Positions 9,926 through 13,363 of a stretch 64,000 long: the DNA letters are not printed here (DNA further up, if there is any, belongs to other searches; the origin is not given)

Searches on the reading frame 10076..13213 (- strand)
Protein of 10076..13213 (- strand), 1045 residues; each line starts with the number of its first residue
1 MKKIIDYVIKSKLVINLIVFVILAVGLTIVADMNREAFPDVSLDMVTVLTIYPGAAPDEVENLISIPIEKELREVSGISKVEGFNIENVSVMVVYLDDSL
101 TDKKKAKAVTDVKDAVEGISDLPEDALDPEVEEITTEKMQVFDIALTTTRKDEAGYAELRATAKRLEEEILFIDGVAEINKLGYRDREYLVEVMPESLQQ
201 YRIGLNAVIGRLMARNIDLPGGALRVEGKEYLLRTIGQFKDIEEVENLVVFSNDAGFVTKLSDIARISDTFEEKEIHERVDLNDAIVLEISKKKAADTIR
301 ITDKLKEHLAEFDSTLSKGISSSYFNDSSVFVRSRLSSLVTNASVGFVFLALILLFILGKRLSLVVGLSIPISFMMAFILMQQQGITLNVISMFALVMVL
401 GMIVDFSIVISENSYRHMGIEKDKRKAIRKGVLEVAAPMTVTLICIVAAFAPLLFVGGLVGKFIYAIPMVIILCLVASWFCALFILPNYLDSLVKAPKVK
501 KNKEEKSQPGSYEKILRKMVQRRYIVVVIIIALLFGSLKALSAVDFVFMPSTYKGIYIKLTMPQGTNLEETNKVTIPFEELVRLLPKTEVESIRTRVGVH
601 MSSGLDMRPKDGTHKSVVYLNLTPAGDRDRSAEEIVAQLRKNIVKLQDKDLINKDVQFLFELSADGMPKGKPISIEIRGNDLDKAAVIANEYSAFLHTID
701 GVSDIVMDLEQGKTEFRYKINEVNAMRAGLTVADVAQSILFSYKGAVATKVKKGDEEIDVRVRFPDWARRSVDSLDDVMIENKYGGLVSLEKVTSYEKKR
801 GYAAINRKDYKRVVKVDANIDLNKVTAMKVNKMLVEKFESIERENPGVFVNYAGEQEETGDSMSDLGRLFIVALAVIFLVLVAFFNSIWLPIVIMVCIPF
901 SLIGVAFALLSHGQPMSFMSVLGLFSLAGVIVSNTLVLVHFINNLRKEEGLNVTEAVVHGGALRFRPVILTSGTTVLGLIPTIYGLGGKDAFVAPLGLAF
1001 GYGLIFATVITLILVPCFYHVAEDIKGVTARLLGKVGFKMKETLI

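Call 36: search_protein_families(library=ncbifam, proteins=[window:10076-13213:-], max_evalue=1e-10)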
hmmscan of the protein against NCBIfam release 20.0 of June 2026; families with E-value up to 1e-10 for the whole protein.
window:10076-13213:- (1045 aa): 12 families
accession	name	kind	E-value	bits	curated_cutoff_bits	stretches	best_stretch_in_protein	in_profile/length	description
NF033617.1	RND_permease_2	subfamily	1e-138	464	1250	1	6-1021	2-1006/1009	multidrug efflux RND transporter permease subunit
TIGR00914.1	2A0601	subfamily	3.3e-110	369.5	701.45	1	2-1022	3-1035/1051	CusA/CzcA family heavy metal efflux RND transporter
NF000282.2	RND_permease_1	subfamily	1.2e-105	354.5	1250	1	17-1021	13-1026/1029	multidrug efflux RND transporter permease subunit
TIGR00915.1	2A0602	subfamily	2.4e-94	317.1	940.35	1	7-1023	4-1029/1050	efflux RND transporter permease subunit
NF007133.0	PRK09579.1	equivalog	7.8e-74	248.8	1763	1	4-1022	3-1002/1017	multidrug efflux RND transporter permease subunit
NF007798.0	PRK10503.1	equivalog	6.1e-73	245.9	1584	1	14-1023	22-1023/1040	MdtB/MuxB family multidrug efflux RND transporter permease subunit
NF007905.0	PRK10614.1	equivalog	4.9e-72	243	1774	1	13-1026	12-1012/1025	multidrug efflux RND transporter permease subunit MdtC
NF007842.1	PRK10555.1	equivalog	4.4e-58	197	1854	1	16-1020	13-1024/1036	multidrug efflux RND transporter permease AcrD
NF007131.0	PRK09577.1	equivalog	8.2e-51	172.8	1768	1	15-1023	12-1023/1045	multidrug efflux RND transporter permease subunit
NF000037.1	RND_perm_OqxB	exception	8.7e-49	166.1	2200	2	9-502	8-507/1050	multidrug efflux RND transporter permease subunit OqxB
NF011706.2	PRK15127.1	equivalog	3.4e-47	161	2150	1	17-1022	15-1029/1049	multidrug efflux RND transporter permease subunit AcrB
TIGR00921.1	2A067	subfamily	1.3e-13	49.9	351.9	0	336-536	191-400/733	hydrophobe/amphiphile efflux-3 (HAE3) family transporter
